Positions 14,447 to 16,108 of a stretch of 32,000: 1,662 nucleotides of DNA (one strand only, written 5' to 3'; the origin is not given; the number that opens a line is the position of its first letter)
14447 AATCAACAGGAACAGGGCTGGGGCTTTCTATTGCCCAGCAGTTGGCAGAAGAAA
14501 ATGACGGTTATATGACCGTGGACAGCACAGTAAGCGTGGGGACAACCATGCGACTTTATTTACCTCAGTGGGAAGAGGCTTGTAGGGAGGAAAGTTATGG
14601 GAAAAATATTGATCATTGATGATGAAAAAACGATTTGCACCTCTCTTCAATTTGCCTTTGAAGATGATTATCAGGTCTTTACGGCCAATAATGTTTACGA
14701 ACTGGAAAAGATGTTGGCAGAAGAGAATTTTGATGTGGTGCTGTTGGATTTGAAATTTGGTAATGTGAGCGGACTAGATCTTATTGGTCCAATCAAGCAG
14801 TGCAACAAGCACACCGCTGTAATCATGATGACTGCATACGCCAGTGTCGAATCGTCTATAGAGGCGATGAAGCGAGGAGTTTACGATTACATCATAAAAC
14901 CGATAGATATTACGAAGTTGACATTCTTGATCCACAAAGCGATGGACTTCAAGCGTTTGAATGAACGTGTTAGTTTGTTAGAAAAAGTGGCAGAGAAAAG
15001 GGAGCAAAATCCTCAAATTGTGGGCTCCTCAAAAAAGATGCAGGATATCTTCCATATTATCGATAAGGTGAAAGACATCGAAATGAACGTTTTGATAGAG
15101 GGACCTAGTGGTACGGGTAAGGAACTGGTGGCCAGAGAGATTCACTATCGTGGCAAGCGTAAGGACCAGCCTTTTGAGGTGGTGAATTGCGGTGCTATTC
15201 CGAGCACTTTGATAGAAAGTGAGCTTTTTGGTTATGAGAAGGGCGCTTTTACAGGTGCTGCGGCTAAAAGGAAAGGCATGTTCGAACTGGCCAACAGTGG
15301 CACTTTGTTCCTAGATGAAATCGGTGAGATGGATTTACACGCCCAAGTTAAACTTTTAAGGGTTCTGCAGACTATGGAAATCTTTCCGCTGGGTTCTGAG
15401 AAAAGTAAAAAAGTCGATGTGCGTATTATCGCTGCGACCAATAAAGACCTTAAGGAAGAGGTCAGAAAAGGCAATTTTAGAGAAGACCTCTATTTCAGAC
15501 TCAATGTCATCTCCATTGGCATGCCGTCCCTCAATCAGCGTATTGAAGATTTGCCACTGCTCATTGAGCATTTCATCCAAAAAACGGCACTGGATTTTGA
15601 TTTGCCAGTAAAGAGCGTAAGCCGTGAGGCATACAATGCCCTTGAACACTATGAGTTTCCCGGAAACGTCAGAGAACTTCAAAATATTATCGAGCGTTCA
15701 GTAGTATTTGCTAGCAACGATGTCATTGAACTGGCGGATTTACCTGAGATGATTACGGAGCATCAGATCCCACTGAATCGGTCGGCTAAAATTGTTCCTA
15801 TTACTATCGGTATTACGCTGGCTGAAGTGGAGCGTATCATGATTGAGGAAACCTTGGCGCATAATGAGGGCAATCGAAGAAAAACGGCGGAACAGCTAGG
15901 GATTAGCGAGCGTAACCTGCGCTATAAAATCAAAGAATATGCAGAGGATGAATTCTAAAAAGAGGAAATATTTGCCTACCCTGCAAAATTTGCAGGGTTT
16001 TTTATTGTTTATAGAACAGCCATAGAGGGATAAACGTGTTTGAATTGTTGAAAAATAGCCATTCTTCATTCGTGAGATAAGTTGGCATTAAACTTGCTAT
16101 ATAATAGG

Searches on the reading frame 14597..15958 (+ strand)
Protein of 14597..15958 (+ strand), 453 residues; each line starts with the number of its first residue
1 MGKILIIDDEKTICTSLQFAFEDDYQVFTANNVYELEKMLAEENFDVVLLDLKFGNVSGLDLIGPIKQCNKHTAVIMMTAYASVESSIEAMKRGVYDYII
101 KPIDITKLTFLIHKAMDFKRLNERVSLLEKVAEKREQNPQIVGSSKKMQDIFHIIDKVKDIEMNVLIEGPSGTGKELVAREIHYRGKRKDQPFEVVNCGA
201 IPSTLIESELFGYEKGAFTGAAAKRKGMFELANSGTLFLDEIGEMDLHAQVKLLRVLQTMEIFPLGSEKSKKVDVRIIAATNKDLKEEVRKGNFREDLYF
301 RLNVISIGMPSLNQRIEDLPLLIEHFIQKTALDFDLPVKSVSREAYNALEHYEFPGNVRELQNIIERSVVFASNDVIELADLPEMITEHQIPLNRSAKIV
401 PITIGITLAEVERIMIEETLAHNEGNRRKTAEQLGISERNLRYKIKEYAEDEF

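Call 7: search_protein_families(library=pfam, proteins=[window:14597-15958:+])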
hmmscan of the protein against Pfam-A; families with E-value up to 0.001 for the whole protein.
window:14597-15958:+ (453 aa): 9 families
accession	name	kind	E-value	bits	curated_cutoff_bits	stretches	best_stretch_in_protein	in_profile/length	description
PF00158.32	Sigma54_activat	-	7.4e-72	240.9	20.2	1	141-307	1-167/168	Sigma-54 interaction domain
PF25601.1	AAA_lid_14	-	6.6e-25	87.2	27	1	314-391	2-79/87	AAA+ ATPase lid domain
PF00072.30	Response_reg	-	1.2e-23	83.8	30.2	1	4-109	1-107/111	Response regulator receiver domain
PF14532.12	Sigma54_activ_2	-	3.1e-23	83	25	1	142-312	1-138/138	Sigma-54 interaction domain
PF02954.25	HTH_8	-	1.5e-14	53.9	22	1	407-448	1-42/42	Bacterial regulatory protein, Fis family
PF07728.20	AAA_5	-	2.3e-07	31.3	22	1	164-284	1-124/139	AAA domain (dynein-related subfamily)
PF01232.29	Mannitol_dh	-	5.3e-05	23.7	27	1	91-202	11-125/199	Mannitol dehydrogenase Rossmann domain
PF01078.27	Mg_chelatase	-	0.00012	22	20.3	0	220-262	93-135/207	Magnesium chelatase, subunit ChlI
PF00004.35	AAA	-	0.00018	22.4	21.2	1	165-300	1-129/131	ATPase family associated with various cellular activities (AAA)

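Call 9: find_related_loci(query=window:14597-15955:+, collection=genome_contigs, flank=6000)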
Query window:14597-15955:+ (453 aa) in genome_contigs; peptide patterns used: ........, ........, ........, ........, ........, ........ (x = any residue, [..] = any of these).
600 stretches matched a pattern (row limit reached: there are more); 600 encode a relative of the query (tblastn E <= 1e-3); the best 80 are kept; 80 distinct loci.
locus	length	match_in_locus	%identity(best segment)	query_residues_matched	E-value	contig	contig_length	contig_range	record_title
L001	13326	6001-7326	46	3-448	2e-121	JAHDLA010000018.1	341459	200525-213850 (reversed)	MAG: Sedimentibacter sp. isolate LM3-B4.1 k141_72304, whole genome shotgun sequence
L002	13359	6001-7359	45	1-447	1e-118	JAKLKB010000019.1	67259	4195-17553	MAG: Myxococcota bacterium isolate MAG.451 MAG.451-scaffold_394, whole genome shotgun sequence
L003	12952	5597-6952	44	2-452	4e-117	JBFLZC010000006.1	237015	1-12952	MAG: Thermodesulfobacteriota bacterium isolate MAG101 MAG101_6, whole genome shotgun sequence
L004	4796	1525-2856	44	1-448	4e-117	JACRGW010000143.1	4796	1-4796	MAG: Nitrospirae bacterium isolate NC_groundwater_1761_Pr3_B-0.1um_42_9 SR-2_scaffold_141_2809091, whole genome shotgun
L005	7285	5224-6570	45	3-447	1e-116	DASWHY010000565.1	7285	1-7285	MAG TPA_asm: Thermoanaerobaculia bacterium isolate SMAG_U2854 k141_3239628, whole genome shotgun sequence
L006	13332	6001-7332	43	4-449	3e-113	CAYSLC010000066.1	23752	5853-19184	MAG TPA_asm: uncultured Desulfobacteraceae bacterium isolate binchicken_co15_57 genome assembly, contig: NODE_1017_lengt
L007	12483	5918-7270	43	1-449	3e-113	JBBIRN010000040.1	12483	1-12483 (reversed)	MAG: Candidatus Aminicenantes bacterium isolate QNS170220_bin_350 NODE_703_length_12483_cov_4.687802, whole genome shotg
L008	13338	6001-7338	43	4-449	2e-112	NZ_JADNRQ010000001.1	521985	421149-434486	Desulfallas sp. Bu1-1 NODE_1_length_521985_cov_51.451464, whole genome shotgun sequence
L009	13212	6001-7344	42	4-449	2e-111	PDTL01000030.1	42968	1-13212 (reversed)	MAG: Deltaproteobacteria bacterium isolate DOLJORAL78_53_22 DolJOral78_scaffold_819, whole genome shotgun sequence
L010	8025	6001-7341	43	2-452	3e-111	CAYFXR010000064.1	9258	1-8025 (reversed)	MAG TPA_asm: uncultured Nitrospiraceae bacterium isolate ERP108616_co1_67 genome assembly, contig: k119_1864802, whole g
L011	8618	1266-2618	42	4-449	8e-111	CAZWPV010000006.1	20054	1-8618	MAG TPA_asm: uncultured Anaerolineales bacterium isolate binchicken_co228_317 genome assembly, contig: NODE_3654_length_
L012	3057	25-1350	41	3-448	1e-113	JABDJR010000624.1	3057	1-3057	MAG: Candidatus Eisenbacteria bacterium isolate SS_bin_28 k127_3900121, whole genome shotgun sequence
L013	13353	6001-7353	41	3-449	2e-109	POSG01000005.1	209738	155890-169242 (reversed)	MAG: Geobacter sp. isolate GAC1 CM3_1000057, whole genome shotgun sequence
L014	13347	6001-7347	43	4-448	2e-108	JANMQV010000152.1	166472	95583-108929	MAG: Candidatus Eisenbacteria bacterium isolate OTE_51_metabat_13 OTE_51_k141_3329446, whole genome shotgun sequence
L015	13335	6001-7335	44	4-450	3e-108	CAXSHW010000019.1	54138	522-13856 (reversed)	MAG: uncultured Pyrinomonadaceae bacterium isolate private_X4_metawrap_bin.3 genome assembly, contig: private_X4_metawra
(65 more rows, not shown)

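Call 10: find_homologous_proteins(query=window:14597-15955:+, max_evalue=1e-80)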
Query window:14597-15955:+ (453 aa): 5966 proteins with E <= 1e-80 among 8000 candidates; the best 120 are listed.
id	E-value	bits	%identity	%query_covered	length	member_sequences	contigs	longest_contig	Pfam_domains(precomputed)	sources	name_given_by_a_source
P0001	1.7e-268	909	92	100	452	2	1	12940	PF00158.33,PF25601.2,PF02954.26,PF14532.13,PF07728.21,PF00072.31,PF01078.28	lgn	-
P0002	1.9e-256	869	87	100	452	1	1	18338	PF00158.33,PF25601.2,PF02954.26,PF14532.13,PF07728.21,PF00072.31,PF01078.28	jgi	jgi:two-component system response regulator AtoC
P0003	2.6e-256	869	87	100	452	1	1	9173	PF00158.33,PF25601.2,PF02954.26,PF14532.13,PF07728.21,PF00072.31,PF01078.28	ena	-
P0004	3.3e-255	865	87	100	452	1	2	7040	PF00158.33,PF25601.2,PF02954.26,PF14532.13,PF07728.21,PF00072.31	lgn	-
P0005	4.0e-253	858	86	100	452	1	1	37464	PF00158.33,PF25601.2,PF02954.26,PF14532.13,PF07728.21,PF00072.31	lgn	-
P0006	1.5e-246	836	85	100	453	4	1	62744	PF00158.33,PF25601.2,PF02954.26,PF14532.13,PF07728.21,PF00072.31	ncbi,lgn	-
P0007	1.1e-245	834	83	100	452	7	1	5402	PF00158.33,PF25601.2,PF02954.26,PF14532.13,PF07728.21,PF00072.31,PF01078.28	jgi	-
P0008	2.3e-242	823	83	99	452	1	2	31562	PF00158.33,PF25601.2,PF02954.26,PF14532.13,PF07728.21,PF00072.31,PF01078.28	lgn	-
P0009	1.6e-240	817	81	100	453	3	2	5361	PF00158.33,PF25601.2,PF02954.26,PF14532.13,PF07728.21,PF00072.31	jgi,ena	-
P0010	4.7e-236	802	80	99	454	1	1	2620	PF00158.33,PF25601.2,PF02954.26,PF14532.13,PF07728.21,PF00072.31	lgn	-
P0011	8.5e-235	798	80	100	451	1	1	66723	PF00158.33,PF25601.2,PF02954.26,PF14532.13,PF00072.31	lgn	-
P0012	1.8e-224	764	77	100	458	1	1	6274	PF00158.33,PF25601.2,PF02954.26,PF14532.13,PF07728.21,PF00072.31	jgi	-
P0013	1.4e-221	754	76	100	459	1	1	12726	PF00158.33,PF25601.2,PF02954.26,PF14532.13,PF00072.31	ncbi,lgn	-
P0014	6.8e-212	722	72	100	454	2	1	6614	PF00158.33,PF25601.2,PF02954.26,PF14532.13,PF07728.21,PF00072.31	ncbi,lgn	-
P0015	2.8e-201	687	70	99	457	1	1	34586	PF00158.33,PF25601.2,PF02954.26,PF14532.13,PF07728.21,PF00072.31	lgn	-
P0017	3.0e-198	677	69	99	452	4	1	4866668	PF00158.33,PF25601.2,PF02954.26,PF14532.13,PF00072.31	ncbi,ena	-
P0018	7.3e-196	669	69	99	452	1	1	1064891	PF00158.33,PF25601.2,PF02954.26,PF14532.13,PF00072.31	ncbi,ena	-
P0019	6.9e-173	594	60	99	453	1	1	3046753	PF00158.33,PF25601.2,PF02954.26,PF14532.13,PF00072.31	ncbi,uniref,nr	ncbi:sigma-54-dependent Fis family transcriptional regulator [Crassaminicella thermophila]|uniref:St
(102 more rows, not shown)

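Call 12: find_encoding_contigs(protein=P0001, flank=5000, max_places=2)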
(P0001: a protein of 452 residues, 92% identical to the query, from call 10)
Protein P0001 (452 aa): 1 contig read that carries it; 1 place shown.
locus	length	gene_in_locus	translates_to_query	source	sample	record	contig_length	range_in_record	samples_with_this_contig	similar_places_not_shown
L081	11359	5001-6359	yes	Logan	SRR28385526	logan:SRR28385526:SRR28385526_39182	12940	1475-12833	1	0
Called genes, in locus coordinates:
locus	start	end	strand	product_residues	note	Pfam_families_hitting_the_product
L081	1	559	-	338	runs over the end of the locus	PF01555:N6_N4_Mtase (faint), PF01170:UPF0020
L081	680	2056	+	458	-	PF00144:Beta-lactamase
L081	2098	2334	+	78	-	PF09932:DUF2164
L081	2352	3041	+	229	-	PF13414:TPR_11 (faint), PF13428:TPR_14 (faint), PF00515:TPR_1 (faint), PF13174:TPR_6 (faint), PF25062:ARM_TT21_N (faint), PF13424:TPR_12 (weak), PF07719:TPR_2 (weak), PF13181:TPR_8 (weak), +2 more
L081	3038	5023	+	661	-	PF00497:SBP_bac_3, PF00989:PAS (faint), PF08448:PAS_4, PF13426:PAS_9 (weak), PF00512:HisKA, PF02518:HATPase_c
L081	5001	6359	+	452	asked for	PF00072:Response_reg, PF00158:Sigma54_activat, PF14532:Sigma54_activ_2, PF01078:Mg_chelatase (faint), PF07728:AAA_5 (weak), PF25601:AAA_lid_14, PF02954:HTH_8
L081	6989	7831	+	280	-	PF00793:DAHP_synth_1, PF03102:NeuB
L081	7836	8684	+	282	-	PF03807:F420_oxidored (weak), PF02153:PDH_N, PF20463:PDH_C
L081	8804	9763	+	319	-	PF04307:YdjM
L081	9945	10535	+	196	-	PF04542:Sigma70_r2, PF08281:Sigma70_r4_2, PF04545:Sigma70_r4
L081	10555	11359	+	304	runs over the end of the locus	?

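Call 13: find_encoding_contigs(protein=P0006, flank=5000, max_places=2)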
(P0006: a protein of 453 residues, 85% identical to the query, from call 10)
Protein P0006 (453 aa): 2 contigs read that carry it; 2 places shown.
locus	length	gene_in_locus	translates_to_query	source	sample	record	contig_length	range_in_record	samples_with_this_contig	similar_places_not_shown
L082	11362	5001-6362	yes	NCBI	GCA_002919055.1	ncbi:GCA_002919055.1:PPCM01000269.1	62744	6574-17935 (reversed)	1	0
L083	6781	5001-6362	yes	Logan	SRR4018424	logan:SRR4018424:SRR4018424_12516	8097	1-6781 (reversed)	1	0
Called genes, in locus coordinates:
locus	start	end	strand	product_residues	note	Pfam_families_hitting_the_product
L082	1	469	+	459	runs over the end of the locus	PF00144:Beta-lactamase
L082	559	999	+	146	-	PF09719:C_GCAxxG_C_C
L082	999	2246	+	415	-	PF00563:EAL, PF08668:HDOD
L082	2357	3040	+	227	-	PF00515:TPR_1 (faint), PF07719:TPR_2 (faint), PF13181:TPR_8 (faint), PF13428:TPR_14 (faint), PF13432:TPR_16 (faint), PF13176:TPR_7 (faint), PF13374:TPR_10 (faint), PF13424:TPR_12 (weak), +2 more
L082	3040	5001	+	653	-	PF00497:SBP_bac_3, PF00512:HisKA, PF02518:HATPase_c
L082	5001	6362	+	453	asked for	PF00072:Response_reg, PF00158:Sigma54_activat, PF14532:Sigma54_activ_2, PF07728:AAA_5 (weak), PF25601:AAA_lid_14, PF02954:HTH_8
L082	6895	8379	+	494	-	PF14903:WG_beta_rep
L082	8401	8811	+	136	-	PF00903:Glyoxalase, PF06983:3-dmu-9_3-mt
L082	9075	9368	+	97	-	-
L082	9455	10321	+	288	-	PF00793:DAHP_synth_1, PF03102:NeuB (weak)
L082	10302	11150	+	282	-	PF02153:PDH_N, PF20463:PDH_C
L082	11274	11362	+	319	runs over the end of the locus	PF04307:YdjM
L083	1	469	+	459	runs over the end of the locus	PF00144:Beta-lactamase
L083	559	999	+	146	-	PF09719:C_GCAxxG_C_C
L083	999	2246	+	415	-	PF00563:EAL, PF08668:HDOD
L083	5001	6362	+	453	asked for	PF00072:Response_reg, PF00158:Sigma54_activat, PF14532:Sigma54_activ_2, PF07728:AAA_5 (weak), PF25601:AAA_lid_14, PF02954:HTH_8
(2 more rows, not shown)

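Call 14: find_encoding_contigs(protein=P0017, flank=5000, max_places=2)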
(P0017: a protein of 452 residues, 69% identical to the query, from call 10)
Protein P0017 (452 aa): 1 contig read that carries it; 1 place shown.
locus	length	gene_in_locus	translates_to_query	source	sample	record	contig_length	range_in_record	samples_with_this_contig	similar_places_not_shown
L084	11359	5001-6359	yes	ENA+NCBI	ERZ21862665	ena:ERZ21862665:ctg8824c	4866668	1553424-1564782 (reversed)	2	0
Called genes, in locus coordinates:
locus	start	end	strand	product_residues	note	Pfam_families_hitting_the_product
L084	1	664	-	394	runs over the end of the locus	PF01546:Peptidase_M20, PF07687:M20_dimer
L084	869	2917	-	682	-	PF00158:Sigma54_activat, PF14532:Sigma54_activ_2, PF07728:AAA_5 (weak), PF25601:AAA_lid_14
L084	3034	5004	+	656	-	PF00497:SBP_bac_3, PF00989:PAS (weak), PF08448:PAS_4 (weak), PF00512:HisKA, PF02518:HATPase_c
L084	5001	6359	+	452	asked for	PF00072:Response_reg, PF00158:Sigma54_activat, PF14532:Sigma54_activ_2, PF25601:AAA_lid_14, PF02954:HTH_8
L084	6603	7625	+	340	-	PF16868:NMT1_3, PF09084:NMT1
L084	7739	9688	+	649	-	PF06808:DctM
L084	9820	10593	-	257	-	-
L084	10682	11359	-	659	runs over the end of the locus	PF04205:FMN_bind, PF00890:FAD_binding_2, PF01266:DAO, PF03486:HI0933_like (faint), PF07992:Pyr_redox_2 (weak), PF12831:FAD_oxidored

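Call 18: find_encoding_contigs(protein=P0011, flank=5000, max_places=1)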
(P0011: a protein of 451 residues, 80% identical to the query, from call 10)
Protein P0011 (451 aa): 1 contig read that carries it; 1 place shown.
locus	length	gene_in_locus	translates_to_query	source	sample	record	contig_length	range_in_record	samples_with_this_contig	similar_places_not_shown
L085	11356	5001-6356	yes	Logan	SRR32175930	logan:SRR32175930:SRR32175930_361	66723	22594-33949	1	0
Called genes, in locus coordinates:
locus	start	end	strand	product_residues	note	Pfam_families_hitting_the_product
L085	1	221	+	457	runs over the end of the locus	PF00144:Beta-lactamase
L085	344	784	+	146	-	PF09719:C_GCAxxG_C_C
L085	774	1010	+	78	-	PF09932:DUF2164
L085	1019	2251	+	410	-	PF00563:EAL, PF08668:HDOD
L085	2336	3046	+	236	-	PF00515:TPR_1 (faint), PF07719:TPR_2 (faint), PF13181:TPR_8 (faint), PF13424:TPR_12 (faint), PF13432:TPR_16 (faint), PF14559:TPR_19 (faint), PF13414:TPR_11 (faint), PF13431:TPR_17 (faint)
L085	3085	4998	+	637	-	PF00497:SBP_bac_3, PF14501:HATPase_c_5 (faint), PF00989:PAS (weak), PF08448:PAS_4 (weak), PF13426:PAS_9, PF00512:HisKA, PF02518:HATPase_c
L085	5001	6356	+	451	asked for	PF00072:Response_reg, PF00158:Sigma54_activat, PF14532:Sigma54_activ_2, PF25601:AAA_lid_14, PF02954:HTH_8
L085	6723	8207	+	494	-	PF14903:WG_beta_rep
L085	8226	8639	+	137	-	PF00903:Glyoxalase, PF06983:3-dmu-9_3-mt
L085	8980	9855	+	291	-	PF00793:DAHP_synth_1, PF03102:NeuB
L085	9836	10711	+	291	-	PF03807:F420_oxidored (weak), PF02153:PDH_N, PF20463:PDH_C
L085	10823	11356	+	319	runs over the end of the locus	PF04307:YdjM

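Call 19: find_encoding_contigs(protein=P0013, flank=5000, max_places=1)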
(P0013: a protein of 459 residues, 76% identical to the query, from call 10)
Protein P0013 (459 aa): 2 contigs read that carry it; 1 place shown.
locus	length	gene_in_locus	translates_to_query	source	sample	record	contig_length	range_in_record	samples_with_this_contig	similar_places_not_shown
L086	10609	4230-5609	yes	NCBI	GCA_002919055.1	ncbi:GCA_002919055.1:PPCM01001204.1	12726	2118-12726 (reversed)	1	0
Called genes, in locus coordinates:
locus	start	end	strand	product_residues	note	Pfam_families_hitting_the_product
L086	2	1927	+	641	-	?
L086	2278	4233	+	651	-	PF00497:SBP_bac_3, PF13426:PAS_9 (weak), PF00512:HisKA, PF02518:HATPase_c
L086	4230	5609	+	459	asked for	PF00072:Response_reg, PF00158:Sigma54_activat, PF14532:Sigma54_activ_2, PF25601:AAA_lid_14, PF02954:HTH_8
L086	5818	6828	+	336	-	PF16868:NMT1_3, PF09084:NMT1 (weak)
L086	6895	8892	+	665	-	PF06808:DctM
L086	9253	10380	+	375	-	PF08378:NERD, PF00570:HRDC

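Call 20: find_encoding_contigs(protein=P0015, flank=5000, max_places=1)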
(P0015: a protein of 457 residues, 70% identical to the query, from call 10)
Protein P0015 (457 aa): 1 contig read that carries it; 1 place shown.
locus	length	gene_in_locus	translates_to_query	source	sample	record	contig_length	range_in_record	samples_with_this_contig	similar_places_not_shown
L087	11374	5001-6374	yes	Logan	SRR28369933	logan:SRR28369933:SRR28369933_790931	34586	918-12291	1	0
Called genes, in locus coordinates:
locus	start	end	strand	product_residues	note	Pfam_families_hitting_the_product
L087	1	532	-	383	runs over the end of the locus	PF01546:Peptidase_M20, PF07687:M20_dimer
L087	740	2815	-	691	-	PF00158:Sigma54_activat, PF14532:Sigma54_activ_2, PF07728:AAA_5, PF25601:AAA_lid_14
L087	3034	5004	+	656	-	PF00497:SBP_bac_3, PF00989:PAS (weak), PF00512:HisKA, PF02518:HATPase_c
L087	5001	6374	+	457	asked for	PF00072:Response_reg, PF00158:Sigma54_activat, PF14532:Sigma54_activ_2, PF07728:AAA_5 (faint), PF25601:AAA_lid_14, PF02954:HTH_8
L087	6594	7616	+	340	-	PF16868:NMT1_3, PF09084:NMT1 (weak)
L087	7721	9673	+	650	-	PF06808:DctM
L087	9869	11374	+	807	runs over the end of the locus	PF00933:Glyco_hydro_3, PF01915:Glyco_hydro_3_C, PF14310:Fn3-like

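Call 21: find_encoding_contigs(protein=P0005, flank=5000, max_places=1)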
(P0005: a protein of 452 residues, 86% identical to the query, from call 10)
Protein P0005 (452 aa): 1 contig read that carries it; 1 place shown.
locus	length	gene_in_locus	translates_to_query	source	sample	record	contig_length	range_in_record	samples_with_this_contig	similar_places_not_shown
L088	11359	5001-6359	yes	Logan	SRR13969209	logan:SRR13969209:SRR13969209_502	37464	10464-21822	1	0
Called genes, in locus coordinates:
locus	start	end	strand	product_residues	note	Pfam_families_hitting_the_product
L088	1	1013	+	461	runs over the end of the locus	PF00144:Beta-lactamase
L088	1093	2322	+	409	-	PF00563:EAL, PF08668:HDOD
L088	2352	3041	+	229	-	PF13431:TPR_17 (faint), PF00515:TPR_1 (faint), PF07719:TPR_2 (faint), PF13181:TPR_8 (faint), PF13432:TPR_16 (faint), PF13176:TPR_7 (faint), PF13374:TPR_10 (faint), PF13414:TPR_11 (faint), +3 more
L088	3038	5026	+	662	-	PF00497:SBP_bac_3, PF09084:NMT1 (weak), PF08448:PAS_4 (weak), PF00512:HisKA, PF02518:HATPase_c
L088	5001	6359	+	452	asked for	PF00072:Response_reg, PF00158:Sigma54_activat, PF14532:Sigma54_activ_2, PF07728:AAA_5 (weak), PF25601:AAA_lid_14, PF02954:HTH_8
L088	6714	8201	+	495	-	PF14903:WG_beta_rep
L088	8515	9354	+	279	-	PF00793:DAHP_synth_1, PF03102:NeuB (weak)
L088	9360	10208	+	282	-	PF03807:F420_oxidored (weak), PF02153:PDH_N, PF20463:PDH_C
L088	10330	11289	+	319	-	PF04307:YdjM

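Call 26: find_encoding_contigs(protein=P0012, flank=4000, max_places=1)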
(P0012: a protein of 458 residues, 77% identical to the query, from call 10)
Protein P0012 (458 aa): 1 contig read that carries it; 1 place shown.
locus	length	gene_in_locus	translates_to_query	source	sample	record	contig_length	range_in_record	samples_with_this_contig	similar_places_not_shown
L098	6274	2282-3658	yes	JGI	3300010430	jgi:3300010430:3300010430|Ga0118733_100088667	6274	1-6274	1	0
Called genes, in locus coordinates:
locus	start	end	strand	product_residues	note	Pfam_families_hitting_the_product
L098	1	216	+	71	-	?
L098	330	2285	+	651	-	PF00497:SBP_bac_3, PF08448:PAS_4 (weak), PF13426:PAS_9 (weak), PF00512:HisKA, PF02518:HATPase_c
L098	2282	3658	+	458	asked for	PF00072:Response_reg, PF00158:Sigma54_activat, PF14532:Sigma54_activ_2, PF07728:AAA_5 (weak), PF25601:AAA_lid_14, PF02954:HTH_8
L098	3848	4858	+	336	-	PF16868:NMT1_3, PF09084:NMT1 (weak)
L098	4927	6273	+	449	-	?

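Call 27: find_encoding_contigs(protein=P0014, flank=4000, max_places=1)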
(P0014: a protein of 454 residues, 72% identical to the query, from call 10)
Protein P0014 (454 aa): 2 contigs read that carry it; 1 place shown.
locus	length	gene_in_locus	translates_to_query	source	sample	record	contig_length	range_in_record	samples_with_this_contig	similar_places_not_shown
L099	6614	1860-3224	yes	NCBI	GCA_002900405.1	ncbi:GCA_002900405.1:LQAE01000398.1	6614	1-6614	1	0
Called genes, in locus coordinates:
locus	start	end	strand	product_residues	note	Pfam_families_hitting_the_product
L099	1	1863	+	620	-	?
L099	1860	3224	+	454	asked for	PF00072:Response_reg, PF00158:Sigma54_activat, PF14532:Sigma54_activ_2, PF07728:AAA_5 (weak), PF25601:AAA_lid_14, PF02954:HTH_8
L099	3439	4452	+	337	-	PF16868:NMT1_3, PF09084:NMT1 (weak)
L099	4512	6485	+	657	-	PF06808:DctM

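Call 28: find_encoding_contigs(protein=P0008, flank=5000, max_places=2)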
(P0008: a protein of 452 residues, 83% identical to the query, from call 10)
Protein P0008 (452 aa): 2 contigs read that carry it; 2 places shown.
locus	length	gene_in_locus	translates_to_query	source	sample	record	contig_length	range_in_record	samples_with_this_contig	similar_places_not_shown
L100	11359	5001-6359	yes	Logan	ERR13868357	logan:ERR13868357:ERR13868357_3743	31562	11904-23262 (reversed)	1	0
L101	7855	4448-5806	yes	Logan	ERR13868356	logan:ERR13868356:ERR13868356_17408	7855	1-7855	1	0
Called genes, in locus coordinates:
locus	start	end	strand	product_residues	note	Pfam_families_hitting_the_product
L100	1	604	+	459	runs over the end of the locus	PF00144:Beta-lactamase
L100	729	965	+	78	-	PF09932:DUF2164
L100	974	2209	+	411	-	PF00563:EAL, PF08668:HDOD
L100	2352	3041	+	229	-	PF13428:TPR_14 (faint), PF13174:TPR_6 (faint), PF13176:TPR_7 (faint), PF13371:TPR_9 (faint), PF00515:TPR_1 (weak), PF07719:TPR_2 (weak), PF13181:TPR_8 (weak), PF13424:TPR_12, +5 more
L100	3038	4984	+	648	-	PF00497:SBP_bac_3, PF10613:Lig_chan-Glu_bd (faint), PF08448:PAS_4 (weak), PF13426:PAS_9 (faint), PF00512:HisKA, PF02518:HATPase_c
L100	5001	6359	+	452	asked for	PF00072:Response_reg, PF00158:Sigma54_activat, PF14532:Sigma54_activ_2, PF01078:Mg_chelatase (faint), PF07728:AAA_5 (weak), PF25601:AAA_lid_14, PF02954:HTH_8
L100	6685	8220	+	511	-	PF14903:WG_beta_rep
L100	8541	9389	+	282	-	PF00793:DAHP_synth_1, PF03102:NeuB (weak)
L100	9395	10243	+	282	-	PF03807:F420_oxidored (weak), PF02153:PDH_N, PF20463:PDH_C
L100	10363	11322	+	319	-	PF04307:YdjM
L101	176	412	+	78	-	PF09932:DUF2164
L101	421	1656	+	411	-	PF00563:EAL, PF08668:HDOD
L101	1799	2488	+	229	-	PF13428:TPR_14 (faint), PF13174:TPR_6 (faint), PF13176:TPR_7 (faint), PF13371:TPR_9 (faint), PF00515:TPR_1 (weak), PF07719:TPR_2 (weak), PF13181:TPR_8 (weak), PF13424:TPR_12, +5 more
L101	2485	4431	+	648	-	PF00497:SBP_bac_3, PF10613:Lig_chan-Glu_bd (faint), PF08448:PAS_4 (weak), PF13426:PAS_9 (faint), PF00512:HisKA, PF02518:HATPase_c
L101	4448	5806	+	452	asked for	PF00072:Response_reg, PF00158:Sigma54_activat, PF14532:Sigma54_activ_2, PF01078:Mg_chelatase (faint), PF07728:AAA_5 (weak), PF25601:AAA_lid_14, PF02954:HTH_8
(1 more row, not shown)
